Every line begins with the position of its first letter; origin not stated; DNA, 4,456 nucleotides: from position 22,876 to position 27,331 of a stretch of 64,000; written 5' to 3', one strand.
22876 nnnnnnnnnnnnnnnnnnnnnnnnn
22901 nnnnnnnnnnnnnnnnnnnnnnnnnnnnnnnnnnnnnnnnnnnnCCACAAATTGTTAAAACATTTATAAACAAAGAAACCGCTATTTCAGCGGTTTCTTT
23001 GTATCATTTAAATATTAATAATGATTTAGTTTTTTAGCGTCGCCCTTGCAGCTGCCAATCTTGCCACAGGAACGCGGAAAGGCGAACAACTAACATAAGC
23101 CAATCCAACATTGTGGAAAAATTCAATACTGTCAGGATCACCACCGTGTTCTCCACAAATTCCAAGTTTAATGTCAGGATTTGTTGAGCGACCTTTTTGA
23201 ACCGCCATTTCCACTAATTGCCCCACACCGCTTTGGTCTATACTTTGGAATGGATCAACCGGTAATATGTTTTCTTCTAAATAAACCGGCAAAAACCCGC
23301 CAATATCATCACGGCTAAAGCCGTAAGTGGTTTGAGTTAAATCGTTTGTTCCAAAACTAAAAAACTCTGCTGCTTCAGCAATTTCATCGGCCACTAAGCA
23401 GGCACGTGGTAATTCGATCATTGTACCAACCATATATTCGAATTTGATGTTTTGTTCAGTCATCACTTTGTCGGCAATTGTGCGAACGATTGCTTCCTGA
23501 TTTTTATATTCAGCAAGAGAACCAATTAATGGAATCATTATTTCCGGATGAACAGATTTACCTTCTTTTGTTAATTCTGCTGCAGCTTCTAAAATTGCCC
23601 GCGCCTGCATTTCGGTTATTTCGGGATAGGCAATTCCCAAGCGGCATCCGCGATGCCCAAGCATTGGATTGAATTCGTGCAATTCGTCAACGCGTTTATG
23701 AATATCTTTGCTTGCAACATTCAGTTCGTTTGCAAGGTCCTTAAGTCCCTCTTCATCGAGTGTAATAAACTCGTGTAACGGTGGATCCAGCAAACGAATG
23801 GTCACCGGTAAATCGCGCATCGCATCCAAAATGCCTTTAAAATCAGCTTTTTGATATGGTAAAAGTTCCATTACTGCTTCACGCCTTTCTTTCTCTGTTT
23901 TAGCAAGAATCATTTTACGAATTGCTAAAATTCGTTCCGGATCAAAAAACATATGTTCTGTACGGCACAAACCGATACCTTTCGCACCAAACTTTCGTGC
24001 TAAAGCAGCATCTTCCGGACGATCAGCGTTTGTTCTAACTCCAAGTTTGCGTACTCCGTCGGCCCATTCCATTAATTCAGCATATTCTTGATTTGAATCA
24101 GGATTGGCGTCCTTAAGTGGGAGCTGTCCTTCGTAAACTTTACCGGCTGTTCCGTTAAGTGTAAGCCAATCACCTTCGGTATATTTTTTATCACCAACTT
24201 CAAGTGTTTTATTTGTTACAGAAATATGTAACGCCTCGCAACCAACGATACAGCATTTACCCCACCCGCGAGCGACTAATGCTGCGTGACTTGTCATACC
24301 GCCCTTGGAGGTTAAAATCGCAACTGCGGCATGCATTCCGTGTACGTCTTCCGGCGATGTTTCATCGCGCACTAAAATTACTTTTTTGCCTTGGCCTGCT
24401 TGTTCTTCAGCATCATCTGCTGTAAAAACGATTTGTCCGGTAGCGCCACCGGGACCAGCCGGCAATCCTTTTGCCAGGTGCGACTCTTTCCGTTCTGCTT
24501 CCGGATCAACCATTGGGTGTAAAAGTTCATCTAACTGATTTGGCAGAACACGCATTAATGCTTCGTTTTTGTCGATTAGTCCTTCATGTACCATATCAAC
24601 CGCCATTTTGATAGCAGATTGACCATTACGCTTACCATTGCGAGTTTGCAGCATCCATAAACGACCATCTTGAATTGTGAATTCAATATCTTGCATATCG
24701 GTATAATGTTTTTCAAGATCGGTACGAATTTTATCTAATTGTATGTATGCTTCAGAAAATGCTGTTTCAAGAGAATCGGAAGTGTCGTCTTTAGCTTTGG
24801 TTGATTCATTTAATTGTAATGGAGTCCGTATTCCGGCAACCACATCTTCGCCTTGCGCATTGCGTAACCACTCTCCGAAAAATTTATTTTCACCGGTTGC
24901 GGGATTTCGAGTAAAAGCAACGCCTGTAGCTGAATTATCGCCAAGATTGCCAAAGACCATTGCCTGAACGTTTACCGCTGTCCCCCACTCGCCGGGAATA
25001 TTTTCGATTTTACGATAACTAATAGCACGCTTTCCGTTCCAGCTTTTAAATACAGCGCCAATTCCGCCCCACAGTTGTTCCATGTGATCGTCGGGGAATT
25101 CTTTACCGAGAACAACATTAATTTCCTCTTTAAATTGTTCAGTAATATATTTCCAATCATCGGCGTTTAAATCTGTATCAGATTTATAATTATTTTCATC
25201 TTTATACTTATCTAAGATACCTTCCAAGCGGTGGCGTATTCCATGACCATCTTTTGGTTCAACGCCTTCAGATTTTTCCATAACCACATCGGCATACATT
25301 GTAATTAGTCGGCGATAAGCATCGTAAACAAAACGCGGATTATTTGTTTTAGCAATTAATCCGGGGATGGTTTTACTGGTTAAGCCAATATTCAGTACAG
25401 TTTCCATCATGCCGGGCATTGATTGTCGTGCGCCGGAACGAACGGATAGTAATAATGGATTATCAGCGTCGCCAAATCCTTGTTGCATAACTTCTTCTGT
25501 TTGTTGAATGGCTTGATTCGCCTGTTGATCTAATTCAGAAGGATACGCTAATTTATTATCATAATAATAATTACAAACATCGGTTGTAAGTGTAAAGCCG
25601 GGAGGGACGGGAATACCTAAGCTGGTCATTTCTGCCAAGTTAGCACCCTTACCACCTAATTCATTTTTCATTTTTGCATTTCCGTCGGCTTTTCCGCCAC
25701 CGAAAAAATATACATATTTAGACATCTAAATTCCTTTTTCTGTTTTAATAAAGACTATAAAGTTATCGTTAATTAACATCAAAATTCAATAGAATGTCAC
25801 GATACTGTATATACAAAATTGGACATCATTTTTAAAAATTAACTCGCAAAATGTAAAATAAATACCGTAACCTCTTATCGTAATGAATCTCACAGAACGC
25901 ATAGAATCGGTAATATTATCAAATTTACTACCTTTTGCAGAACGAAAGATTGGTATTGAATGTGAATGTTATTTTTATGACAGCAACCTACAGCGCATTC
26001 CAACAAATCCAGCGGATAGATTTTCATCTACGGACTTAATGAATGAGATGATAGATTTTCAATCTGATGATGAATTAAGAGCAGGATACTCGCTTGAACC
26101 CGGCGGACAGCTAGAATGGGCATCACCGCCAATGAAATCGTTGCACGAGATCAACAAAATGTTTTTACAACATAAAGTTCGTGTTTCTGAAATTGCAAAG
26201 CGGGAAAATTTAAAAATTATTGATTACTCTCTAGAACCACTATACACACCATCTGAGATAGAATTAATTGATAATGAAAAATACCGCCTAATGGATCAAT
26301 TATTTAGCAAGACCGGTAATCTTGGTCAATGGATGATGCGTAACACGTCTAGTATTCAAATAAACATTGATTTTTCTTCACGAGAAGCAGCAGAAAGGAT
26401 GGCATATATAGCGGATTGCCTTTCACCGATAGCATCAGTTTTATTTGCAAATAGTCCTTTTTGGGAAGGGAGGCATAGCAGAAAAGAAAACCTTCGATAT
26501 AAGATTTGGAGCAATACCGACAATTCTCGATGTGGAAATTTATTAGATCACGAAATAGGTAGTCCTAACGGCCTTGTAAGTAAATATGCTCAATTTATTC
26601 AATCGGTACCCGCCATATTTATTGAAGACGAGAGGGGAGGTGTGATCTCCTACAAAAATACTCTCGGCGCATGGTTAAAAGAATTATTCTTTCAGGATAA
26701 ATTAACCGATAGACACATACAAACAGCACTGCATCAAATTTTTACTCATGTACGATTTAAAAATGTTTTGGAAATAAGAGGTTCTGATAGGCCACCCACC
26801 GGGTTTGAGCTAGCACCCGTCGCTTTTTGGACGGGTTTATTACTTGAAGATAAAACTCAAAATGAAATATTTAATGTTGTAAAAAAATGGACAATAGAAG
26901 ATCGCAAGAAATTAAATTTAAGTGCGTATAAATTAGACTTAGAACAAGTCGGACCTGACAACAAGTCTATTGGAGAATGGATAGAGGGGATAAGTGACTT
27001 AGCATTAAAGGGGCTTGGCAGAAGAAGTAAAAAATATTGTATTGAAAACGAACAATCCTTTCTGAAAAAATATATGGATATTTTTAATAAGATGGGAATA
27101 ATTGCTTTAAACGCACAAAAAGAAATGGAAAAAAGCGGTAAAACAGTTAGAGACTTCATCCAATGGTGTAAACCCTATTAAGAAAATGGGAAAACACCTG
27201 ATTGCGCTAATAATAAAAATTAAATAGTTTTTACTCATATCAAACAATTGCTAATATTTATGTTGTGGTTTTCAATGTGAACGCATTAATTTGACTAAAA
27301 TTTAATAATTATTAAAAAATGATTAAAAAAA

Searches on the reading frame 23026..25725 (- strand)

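Call 54: search_protein_families(library=pfam, proteins=[window:23026-25725:-], max_evalue=0.0001)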
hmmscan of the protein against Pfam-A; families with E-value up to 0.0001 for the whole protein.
window:23026-25725:- (899 aa): 3 families
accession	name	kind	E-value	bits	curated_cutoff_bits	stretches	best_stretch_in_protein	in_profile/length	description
PF02896.24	PEP-utilizers_C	-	1.2e-78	264.7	22.8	1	546-895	5-291/293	PEP-utilising enzyme, PEP-binding domain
PF01326.24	PPDK_N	-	7.7e-55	186.9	27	3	63-306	75-221/328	Pyruvate phosphate dikinase, AMP/ATP-binding domain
PF00391.29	PEP-utilizers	-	7.1e-23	80.5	23.1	1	447-528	3-72/72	PEP-utilising enzyme, mobile domain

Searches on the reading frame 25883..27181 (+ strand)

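Call 54: search_protein_families(library=pfam, proteins=[window:25883-27181:+], max_evalue=0.0001)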
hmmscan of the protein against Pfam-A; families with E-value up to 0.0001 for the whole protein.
window:25883-27181:+ (432 aa): 1 family
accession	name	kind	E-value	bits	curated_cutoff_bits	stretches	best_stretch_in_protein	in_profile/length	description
PF04107.18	GCS2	-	5.4e-33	115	21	1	65-336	35-290/291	Glutamate-cysteine ligase family 2(GCS2)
